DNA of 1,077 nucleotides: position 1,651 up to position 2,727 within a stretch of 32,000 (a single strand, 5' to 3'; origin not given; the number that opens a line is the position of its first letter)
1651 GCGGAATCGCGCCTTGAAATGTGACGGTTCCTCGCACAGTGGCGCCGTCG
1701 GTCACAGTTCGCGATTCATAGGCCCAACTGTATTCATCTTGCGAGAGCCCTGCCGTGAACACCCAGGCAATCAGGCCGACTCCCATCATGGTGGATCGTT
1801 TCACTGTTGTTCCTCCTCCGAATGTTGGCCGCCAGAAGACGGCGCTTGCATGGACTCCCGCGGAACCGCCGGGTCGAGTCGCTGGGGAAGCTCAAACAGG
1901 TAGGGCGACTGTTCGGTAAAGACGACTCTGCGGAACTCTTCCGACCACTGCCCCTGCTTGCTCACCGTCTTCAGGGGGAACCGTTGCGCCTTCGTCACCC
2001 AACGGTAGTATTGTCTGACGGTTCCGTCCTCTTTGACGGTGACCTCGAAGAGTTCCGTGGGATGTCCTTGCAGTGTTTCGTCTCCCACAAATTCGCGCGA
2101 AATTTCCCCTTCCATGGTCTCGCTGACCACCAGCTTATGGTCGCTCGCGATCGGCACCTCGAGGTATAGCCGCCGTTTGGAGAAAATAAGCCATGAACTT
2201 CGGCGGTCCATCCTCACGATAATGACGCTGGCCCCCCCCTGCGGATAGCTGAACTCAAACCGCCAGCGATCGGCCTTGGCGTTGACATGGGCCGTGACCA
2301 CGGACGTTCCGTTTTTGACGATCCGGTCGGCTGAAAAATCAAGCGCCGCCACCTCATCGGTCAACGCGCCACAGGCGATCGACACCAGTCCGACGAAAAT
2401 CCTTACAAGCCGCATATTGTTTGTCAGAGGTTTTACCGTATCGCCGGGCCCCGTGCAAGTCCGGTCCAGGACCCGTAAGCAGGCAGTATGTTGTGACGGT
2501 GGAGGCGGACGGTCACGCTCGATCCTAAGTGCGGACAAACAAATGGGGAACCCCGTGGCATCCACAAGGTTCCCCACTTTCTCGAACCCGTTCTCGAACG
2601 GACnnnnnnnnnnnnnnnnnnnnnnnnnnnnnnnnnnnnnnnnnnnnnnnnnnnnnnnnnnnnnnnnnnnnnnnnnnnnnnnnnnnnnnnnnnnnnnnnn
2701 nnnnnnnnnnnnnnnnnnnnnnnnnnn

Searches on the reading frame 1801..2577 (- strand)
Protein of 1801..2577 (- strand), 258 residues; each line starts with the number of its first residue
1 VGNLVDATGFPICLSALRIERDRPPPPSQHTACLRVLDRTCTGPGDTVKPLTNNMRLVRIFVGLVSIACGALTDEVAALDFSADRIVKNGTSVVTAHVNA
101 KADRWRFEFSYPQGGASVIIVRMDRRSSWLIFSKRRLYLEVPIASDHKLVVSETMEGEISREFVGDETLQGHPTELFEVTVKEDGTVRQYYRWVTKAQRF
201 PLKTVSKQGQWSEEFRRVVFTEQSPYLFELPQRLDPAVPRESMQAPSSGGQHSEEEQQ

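Call 7: search_protein_families(library=pfam, proteins=[window:1801-2577:-], max_evalue=0.01)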
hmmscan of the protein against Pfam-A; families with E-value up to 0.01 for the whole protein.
window:1801-2577:- (258 aa): 0 families

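Call 28: search_protein_families(library=pfam, proteins=[window:1801-2577:-], max_evalue=10)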
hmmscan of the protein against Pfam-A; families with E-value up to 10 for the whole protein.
window:1801-2577:- (258 aa): 1 family
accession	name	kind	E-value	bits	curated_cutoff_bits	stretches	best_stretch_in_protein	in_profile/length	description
PF24203.1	Phage_ProQ_C_like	-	0.086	14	27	1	172-223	20-70/112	Phage ProQ C-terminal-like domain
